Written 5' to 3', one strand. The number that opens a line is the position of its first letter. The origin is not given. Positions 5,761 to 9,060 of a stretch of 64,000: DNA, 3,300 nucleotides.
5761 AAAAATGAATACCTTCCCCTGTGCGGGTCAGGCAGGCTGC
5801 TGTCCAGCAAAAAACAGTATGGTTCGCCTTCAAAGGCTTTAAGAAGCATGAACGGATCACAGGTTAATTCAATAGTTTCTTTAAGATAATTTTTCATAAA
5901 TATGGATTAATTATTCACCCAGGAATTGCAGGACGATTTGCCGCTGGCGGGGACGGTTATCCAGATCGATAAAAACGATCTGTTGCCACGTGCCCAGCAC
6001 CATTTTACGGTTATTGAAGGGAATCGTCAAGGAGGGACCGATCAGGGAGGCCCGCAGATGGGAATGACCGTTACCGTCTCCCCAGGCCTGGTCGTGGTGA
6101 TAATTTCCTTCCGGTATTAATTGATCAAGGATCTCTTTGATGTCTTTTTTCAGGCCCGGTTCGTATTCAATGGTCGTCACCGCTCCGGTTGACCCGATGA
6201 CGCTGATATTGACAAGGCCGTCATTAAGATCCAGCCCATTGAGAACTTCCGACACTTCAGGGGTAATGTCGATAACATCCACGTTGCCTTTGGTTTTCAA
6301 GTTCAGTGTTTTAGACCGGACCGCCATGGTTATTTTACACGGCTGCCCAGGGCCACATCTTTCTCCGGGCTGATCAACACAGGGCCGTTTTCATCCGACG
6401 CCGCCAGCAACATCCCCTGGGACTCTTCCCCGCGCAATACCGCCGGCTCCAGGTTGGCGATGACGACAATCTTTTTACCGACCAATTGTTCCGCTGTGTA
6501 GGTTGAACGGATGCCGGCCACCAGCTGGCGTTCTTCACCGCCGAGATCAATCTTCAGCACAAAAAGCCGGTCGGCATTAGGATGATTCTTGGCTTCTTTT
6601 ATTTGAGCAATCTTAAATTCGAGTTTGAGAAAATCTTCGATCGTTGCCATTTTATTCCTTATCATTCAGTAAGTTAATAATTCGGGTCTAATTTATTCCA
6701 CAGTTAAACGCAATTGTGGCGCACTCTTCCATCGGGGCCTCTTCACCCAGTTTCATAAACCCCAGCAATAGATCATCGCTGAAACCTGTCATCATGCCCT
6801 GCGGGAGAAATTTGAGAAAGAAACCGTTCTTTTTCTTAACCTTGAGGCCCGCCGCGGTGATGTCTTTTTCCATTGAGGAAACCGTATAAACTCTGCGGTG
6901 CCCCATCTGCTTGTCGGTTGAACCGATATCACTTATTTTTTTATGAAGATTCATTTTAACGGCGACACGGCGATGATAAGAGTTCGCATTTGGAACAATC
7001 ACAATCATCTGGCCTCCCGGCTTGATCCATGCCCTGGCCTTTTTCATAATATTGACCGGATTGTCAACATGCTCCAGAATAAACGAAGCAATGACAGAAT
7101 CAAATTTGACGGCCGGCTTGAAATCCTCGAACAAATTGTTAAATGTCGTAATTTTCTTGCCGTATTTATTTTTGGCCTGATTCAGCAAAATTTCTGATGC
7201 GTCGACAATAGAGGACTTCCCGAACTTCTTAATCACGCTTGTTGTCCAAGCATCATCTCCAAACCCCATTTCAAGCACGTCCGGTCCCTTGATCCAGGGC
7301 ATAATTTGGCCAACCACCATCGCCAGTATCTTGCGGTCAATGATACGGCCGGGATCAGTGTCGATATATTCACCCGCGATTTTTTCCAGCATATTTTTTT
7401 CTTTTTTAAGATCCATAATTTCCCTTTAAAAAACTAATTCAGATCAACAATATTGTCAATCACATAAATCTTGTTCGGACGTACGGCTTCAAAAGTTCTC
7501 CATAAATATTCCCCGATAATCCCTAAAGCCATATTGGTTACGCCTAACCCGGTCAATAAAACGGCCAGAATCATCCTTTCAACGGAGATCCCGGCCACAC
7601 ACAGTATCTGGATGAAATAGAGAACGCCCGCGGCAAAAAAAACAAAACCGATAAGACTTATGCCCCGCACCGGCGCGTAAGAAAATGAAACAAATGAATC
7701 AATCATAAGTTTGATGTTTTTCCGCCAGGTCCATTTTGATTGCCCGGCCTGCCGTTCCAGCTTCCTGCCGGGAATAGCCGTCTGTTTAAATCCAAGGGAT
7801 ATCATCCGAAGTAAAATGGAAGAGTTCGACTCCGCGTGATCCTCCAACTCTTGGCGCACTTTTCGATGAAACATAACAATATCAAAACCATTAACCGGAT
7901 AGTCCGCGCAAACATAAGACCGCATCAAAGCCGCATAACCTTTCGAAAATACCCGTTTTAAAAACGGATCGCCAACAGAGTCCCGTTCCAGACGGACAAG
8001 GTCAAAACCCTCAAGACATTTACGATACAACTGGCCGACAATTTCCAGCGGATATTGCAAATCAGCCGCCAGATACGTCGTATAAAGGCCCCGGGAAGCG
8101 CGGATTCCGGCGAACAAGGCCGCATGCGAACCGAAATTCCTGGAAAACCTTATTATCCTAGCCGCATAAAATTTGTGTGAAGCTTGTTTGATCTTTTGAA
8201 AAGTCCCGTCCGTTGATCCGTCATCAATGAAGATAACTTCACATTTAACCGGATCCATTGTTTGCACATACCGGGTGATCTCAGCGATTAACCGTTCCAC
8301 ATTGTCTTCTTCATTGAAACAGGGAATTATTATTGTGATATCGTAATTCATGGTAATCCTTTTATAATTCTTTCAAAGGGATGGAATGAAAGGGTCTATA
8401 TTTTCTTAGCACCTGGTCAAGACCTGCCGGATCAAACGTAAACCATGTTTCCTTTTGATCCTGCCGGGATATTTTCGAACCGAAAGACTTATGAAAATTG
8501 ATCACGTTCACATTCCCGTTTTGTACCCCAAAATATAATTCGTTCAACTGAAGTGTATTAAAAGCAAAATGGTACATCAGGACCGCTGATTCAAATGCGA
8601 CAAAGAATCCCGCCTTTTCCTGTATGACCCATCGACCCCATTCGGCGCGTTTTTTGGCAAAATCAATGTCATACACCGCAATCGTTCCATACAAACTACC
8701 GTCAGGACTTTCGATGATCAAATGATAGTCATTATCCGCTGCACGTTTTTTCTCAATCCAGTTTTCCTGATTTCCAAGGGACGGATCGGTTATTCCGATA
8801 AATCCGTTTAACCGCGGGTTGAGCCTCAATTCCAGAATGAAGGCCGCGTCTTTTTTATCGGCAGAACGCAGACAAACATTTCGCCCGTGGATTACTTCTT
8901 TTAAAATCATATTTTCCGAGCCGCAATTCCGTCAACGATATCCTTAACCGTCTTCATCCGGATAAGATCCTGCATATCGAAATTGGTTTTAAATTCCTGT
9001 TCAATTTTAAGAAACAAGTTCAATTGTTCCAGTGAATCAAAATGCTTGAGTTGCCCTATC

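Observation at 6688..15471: Arn-like lipid-linked amino-sugar pathway augmented with an FkbH / ACP / GNAT acylation module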

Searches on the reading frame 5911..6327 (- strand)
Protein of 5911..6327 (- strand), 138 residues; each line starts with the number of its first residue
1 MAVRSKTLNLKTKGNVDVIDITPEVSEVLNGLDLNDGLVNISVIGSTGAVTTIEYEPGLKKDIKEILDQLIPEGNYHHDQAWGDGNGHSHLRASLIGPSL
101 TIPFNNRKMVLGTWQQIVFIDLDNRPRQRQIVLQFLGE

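Call 5: search_protein_families(library=pfam, proteins=[window:5911-6327:-], max_evalue=0.01)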
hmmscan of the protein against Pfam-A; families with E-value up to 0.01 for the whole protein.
window:5911-6327:- (138 aa): 2 families
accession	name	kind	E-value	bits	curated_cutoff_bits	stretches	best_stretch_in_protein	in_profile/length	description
PF01894.22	UPF0047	-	4.6e-33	114.3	27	1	20-134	1-116/117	Uncharacterised protein family UPF0047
PF16256.10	DUF4911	-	0.0014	19.2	29.3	1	36-70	19-53/57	Domain of unknown function (DUF4911)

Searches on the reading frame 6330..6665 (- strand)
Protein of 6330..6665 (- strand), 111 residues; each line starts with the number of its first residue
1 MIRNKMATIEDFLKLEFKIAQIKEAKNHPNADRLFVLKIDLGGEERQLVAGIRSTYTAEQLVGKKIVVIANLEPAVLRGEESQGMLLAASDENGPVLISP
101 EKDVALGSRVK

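Call 5: search_protein_families(library=pfam, proteins=[window:6330-6665:-], max_evalue=0.01)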
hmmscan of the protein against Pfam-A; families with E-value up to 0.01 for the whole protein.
window:6330-6665:- (111 aa): 1 family
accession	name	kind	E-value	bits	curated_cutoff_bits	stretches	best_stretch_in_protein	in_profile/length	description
PF01588.26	tRNA_bind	-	1.5e-30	105.6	27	1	18-108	2-95/96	Putative tRNA binding domain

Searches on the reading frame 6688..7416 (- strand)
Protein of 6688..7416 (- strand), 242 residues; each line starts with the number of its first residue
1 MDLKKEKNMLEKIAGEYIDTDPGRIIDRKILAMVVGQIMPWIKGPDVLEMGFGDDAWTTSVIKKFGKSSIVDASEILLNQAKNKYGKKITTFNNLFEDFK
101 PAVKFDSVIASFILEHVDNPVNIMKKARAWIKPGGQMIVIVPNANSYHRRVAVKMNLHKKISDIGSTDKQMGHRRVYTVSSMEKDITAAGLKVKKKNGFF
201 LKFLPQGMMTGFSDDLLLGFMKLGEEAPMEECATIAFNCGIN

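Call 3: search_protein_families(library=pfam, proteins=[window:6688-7416:-], max_evalue=0.01)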
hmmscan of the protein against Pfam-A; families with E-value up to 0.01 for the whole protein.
window:6688-7416:- (242 aa): 7 families
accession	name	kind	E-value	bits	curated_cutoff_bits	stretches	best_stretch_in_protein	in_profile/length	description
PF13489.12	Methyltransf_23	-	1.1e-14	55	27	1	43-193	22-161/164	Methyltransferase domain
PF08241.18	Methyltransf_11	-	1.8e-08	35.3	21.2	1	48-139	1-95/95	Methyltransferase domain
PF13649.12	Methyltransf_25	-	3.2e-08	34.6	27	1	47-135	1-97/97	Methyltransferase domain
PF08242.18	Methyltransf_12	-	3.8e-08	34.4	30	1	48-136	1-97/98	Methyltransferase domain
PF13847.12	Methyltransf_31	-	0.0011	19.1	27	1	95-147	62-114/145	Methyltransferase domain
PF05219.18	DREV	-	0.0036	16.9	26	1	29-141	80-188/265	DREV methyltransferase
PF01209.24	Ubie_methyltran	-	0.0041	17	20.1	1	37-140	41-152/233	ubiE/COQ5 methyltransferase family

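Call 4: search_protein_families(library=ncbifam, proteins=[window:6688-7416:-], max_evalue=0.01)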
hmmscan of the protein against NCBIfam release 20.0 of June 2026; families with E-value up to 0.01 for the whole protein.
window:6688-7416:- (242 aa): 11 families
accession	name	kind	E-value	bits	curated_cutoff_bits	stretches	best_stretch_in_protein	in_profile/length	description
TIGR01983.1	UbiG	equivalog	2.1e-08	33.7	102.95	1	40-146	46-158/228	bifunctional 2-polyprenyl-6-hydroxyphenol methylase/3-demethylubiquinol 3-O-methyltransferase UbiG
NF043040.1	corrin_prot_MT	hypoth_equivalog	1.9e-05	24.2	180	1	43-140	41-148/216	corrinoid protein-associated methyltransferase CpaM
TIGR02072.1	BioC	equivalog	2.5e-05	24.2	184.95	1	41-138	32-131/244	malonyl-ACP O-methyltransferase BioC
NF002463.0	PRK01683.1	equivalog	0.00052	19.7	297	1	46-177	34-171/258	trans-aconitate 2-methyltransferase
NF001243.0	PRK00216.1-4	equivalog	0.0013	18.2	235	1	37-140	41-152/237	demethylmenaquinone methyltransferase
TIGR01934.1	MenG_MenH_UbiE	subfamily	0.0013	18.1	158.35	1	34-193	31-196/223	ubiquinone/menaquinone biosynthesis methyltransferase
TIGR00452.1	TIGR00452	equivalog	0.0015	17.4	275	0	96-139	175-219/316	tRNA 5-methoxyuridine(34)/uridine 5-oxyacetic acid(34) synthase CmoB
NF010703.0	PRK14103.1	equivalog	0.0018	17.8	320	1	45-193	31-179/256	trans-aconitate 2-methyltransferase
NF008264.0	PRK11036.1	equivalog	0.0026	17.3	366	1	47-195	48-204/261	tRNA uridine 5-oxyacetic acid(34) methyltransferase CmoM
TIGR02752.1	MenG_heptapren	equivalog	0.0032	17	419.85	1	38-140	40-150/231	demethylmenaquinone methyltransferase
NF011650.0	PRK15068.1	equivalog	0.0075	15.2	209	0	95-139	180-225/324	tRNA 5-methoxyuridine(34)/uridine 5-oxyacetic acid(34) synthase CmoB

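Call 85: search_solved_structures(query=window:6688-7416:-, max_evalue=0.001)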
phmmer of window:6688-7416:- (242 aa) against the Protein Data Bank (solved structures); distinct sequences matched with E-value up to 0.001: 7.
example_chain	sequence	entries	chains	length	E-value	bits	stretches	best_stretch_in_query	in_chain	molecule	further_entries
2p7h_A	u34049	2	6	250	8.8e-28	100.7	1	35-239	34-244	Hypothetical protein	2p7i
3cc8_A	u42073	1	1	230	2.4e-05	27.3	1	45-200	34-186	Putative methyltransferase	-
3mgg_A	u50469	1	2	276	4.9e-05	26.3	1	43-145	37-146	Methyltransferase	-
9fce_A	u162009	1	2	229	5.1e-05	26.2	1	43-139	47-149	SAM dependent methyltransferase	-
3dtn_A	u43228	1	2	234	6.5e-05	25.9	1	42-186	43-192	Putative Methyltransferase MM_2633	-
5wp5_A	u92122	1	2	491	0.00026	23.9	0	34-137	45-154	Phosphomethylethanolamine N-methyltransferase 2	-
8k5l_A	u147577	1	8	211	0.00084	22.2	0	59-142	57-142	tRNA (cmo5U34)-methyltransferase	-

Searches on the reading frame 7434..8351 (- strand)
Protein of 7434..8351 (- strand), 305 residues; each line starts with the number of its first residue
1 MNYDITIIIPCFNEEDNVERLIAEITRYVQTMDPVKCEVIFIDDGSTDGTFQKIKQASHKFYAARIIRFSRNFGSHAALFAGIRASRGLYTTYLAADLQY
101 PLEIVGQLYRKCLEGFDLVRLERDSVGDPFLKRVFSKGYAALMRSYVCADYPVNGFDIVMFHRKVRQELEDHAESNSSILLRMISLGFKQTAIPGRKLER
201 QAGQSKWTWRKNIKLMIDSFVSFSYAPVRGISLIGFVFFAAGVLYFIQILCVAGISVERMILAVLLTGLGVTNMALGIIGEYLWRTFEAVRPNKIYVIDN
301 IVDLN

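Call 3: search_protein_families(library=pfam, proteins=[window:7434-8351:-], max_evalue=0.01)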
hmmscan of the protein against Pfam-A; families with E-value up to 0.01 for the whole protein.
window:7434-8351:- (305 aa): 3 families
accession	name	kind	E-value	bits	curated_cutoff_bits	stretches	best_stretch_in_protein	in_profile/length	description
PF00535.33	Glycos_transf_2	-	1.5e-23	84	23.3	1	6-164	1-162/168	Glycosyl transferase family 2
PF13641.12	Glyco_tranf_2_3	-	0.00016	22.2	27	1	5-87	3-86/230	Glycosyltransferase like family 2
PF10111.15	Glyco_tranf_2_2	-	0.0042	17.1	27.3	1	6-62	1-58/276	Glycosyltransferase like family 2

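Call 4: search_protein_families(library=ncbifam, proteins=[window:7434-8351:-], max_evalue=0.01)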
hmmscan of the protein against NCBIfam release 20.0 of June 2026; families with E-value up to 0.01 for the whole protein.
window:7434-8351:- (305 aa): 19 families
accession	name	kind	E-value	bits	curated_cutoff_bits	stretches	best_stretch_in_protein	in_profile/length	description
NF047588.1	GlcsyltransPgfSStrep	equivalog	5.3e-43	147.4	500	1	5-300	3-304/308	glycosyltransferase PgfS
NF007986.1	PRK10714.1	equivalog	1.4e-33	116.2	529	1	5-303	8-313/316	undecaprenyl-phosphate 4-deoxy-4-formamido-L-arabinose transferase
TIGR03937.1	PgaC_IcaA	equivalog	6.1e-13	48.5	422.3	1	4-97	46-135/407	poly-beta-1,6-N-acetyl-D-glucosamine synthase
NF041875.1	EPS_EpsD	equivalog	3.4e-11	43.1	370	1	6-106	2-98/325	exopolysaccharide biosynthesis glycosyltransferase EpsD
NF007482.0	PRK10073.1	equivalog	6.3e-10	38.6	423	1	4-99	7-97/334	glycosyltransferase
TIGR04283.1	glyco_like_mftF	equivalog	2.1e-09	37.3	182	1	5-108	1-93/221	TIGR04283 family arsenosugar biosynthesis glycosyltransferase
TIGR03965.1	mycofact_glyco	equivalog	5.8e-09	35.3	280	1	4-97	75-164/467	mycofactocin biosynthesis glycosyltransferase MftF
NF010496.0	PRK13915.1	equivalog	1.1e-08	34.5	262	1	4-100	32-129/307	glucosyl-3-phosphoglycerate synthase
NF047683.1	TeichurnBiosyTuaG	equivalog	1.2e-08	35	400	1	4-100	7-99/252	teichuronic acid biosynthesis protein TuaG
NF058614.1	PPMAGASynPpgS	equivalog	9.6e-08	31.7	370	1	4-88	1-73/226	polyprenyl-phospho-N-acetylgalactosaminyl synthase PpgS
TIGR03111.1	glyc2_xrt_Gpos1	hypoth_equivalog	4.4e-07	29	363.95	1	4-97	50-141/439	TIGR03111 family XrtG-associated glycosyltransferase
NF038302.1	EPS_HpsE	equivalog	6.9e-06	25.2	300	1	4-88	2-87/307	hormogonium polysaccharide biosynthesis glycosyltransferase HpsE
TIGR04242.1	nodulat_NodC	equivalog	0.0002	20.5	550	1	5-105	50-149/395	chitooligosaccharide synthase NodC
TIGR04182.1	glyco_TIGR04182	equivalog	0.00043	19.8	325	0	4-58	1-49/293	S-layer glycoprotein N-glycosyltransferase AglJ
NF045692.1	OglycostaseCruG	equivalog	0.0016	17.5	600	1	5-61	43-95/386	2'-O-glycosyltransferase CruG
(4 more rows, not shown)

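Call 55: search_solved_structures(query=window:7434-8351:-, max_evalue=0.00001)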
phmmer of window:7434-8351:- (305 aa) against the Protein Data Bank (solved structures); distinct sequences matched with E-value up to 0.00001: 9.
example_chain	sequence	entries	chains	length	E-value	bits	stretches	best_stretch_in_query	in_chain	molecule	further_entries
5ekp_C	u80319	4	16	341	4.6e-37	131.3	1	4-301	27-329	Uncharacterized glycosyltransferase sll0501 | Glycosyltransferase sll0501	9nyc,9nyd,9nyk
9nye_A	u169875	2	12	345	4.8e-37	131.2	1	4-301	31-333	Glycosyltransferase sll0501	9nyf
5eke_A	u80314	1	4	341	6.2e-37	130.9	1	4-301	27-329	Uncharacterized glycosyltransferase sll0501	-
9bhc_C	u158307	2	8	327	1.2e-30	110.3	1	5-302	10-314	Undecaprenyl-phosphate 4-deoxy-4-formamido-L-arabinose transferase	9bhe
8vxh_A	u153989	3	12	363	1.7e-30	109.8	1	5-302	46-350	Undecaprenyl-phosphate 4-deoxy-4-formamido-L-arabinose transferase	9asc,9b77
9hwj_A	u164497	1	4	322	5.9e-30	108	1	5-302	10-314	Undecaprenyl-phosphate 4-deoxy-4-formamido-L-arabinose transferase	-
5mlz_A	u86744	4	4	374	2.5e-14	56.7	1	4-144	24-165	Dolichol monophosphate mannose synthase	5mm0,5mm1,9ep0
8bz8_A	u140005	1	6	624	8.5e-06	28.7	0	4-97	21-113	Glycosyltransferase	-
8bz4_A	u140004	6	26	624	8.5e-06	28.7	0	4-97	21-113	Glycosyltransferase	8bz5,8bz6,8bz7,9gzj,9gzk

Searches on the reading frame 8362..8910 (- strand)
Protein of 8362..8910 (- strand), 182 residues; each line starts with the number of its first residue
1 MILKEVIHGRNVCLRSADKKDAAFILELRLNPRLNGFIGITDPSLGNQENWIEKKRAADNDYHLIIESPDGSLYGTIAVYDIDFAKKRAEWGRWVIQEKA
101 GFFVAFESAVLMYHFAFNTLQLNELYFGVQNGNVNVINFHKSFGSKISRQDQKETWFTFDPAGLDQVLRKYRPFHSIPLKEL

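Call 3: search_protein_families(library=pfam, proteins=[window:8362-8910:-], max_evalue=0.01)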
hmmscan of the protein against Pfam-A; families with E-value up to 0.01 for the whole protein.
window:8362-8910:- (182 aa): 2 families
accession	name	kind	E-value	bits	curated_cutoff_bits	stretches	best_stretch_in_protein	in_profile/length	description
PF13302.13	Acetyltransf_3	-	2.4e-13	51.4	25.4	1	12-144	2-136/138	Acetyltransferase (GNAT) domain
PF13420.13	Acetyltransf_4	-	2.5e-08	34.5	24.3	1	14-150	1-139/155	Acetyltransferase (GNAT) domain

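Call 4: search_protein_families(library=ncbifam, proteins=[window:8362-8910:-], max_evalue=0.01)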
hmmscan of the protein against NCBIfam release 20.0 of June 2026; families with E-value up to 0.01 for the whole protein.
window:8362-8910:- (182 aa): 2 families
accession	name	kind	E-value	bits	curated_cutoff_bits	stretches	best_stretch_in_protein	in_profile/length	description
TIGR03585.1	PseH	equivalog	6.3e-10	39.4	93.1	1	14-147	3-135/156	UDP-4-amino-4,6-dideoxy-N-acetyl-beta-L-altrosamine N-acetyltransferase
NF011709.0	PRK15130.1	equivalog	3.6e-05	23.7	218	1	58-152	54-147/186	spermidine N1-acetyltransferase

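Call 53: search_solved_structures(query=window:8362-8910:-, max_evalue=0.01)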
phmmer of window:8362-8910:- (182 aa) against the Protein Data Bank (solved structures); distinct sequences matched with E-value up to 0.01: 12.
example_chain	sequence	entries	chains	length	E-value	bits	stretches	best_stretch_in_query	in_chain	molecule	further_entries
5kta_A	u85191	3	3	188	2.3e-22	82.9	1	11-162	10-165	FdhC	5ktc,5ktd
6vfm_A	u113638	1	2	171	1.4e-06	31.5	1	12-148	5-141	Spermidine N1-acetyltransferase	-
6vfn_A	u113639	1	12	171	3.5e-06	30.2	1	12-148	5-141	Spermidine N1-acetyltransferase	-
3tth_A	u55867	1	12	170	0.00011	25.3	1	8-144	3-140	Spermidine N1-acetyltransferase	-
1nsl_A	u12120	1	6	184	0.00016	24.8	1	68-133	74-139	Probable acetyltransferase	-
6cy6_A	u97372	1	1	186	0.00031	23.9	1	54-150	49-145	Spermidine N(1)-acetyltransferase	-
3wr7_A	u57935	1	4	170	0.00032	23.8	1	55-150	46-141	Spermidine N1-acetyltransferase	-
4r9m_A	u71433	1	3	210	0.00039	23.5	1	53-150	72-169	Spermidine N(1)-acetyltransferase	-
6d72_A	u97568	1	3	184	0.0011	22.1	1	54-155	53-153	Spermidine N1-acetyltransferase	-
5wif_A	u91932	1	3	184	0.0011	22.1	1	54-155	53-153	Spermidine N1-acetyltransferase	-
8fv0_C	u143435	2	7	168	0.005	19.9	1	14-149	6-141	Diamine N-acetyltransferase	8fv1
5ix3_A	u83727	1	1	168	0.005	19.9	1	14-149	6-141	Diamine N-acetyltransferase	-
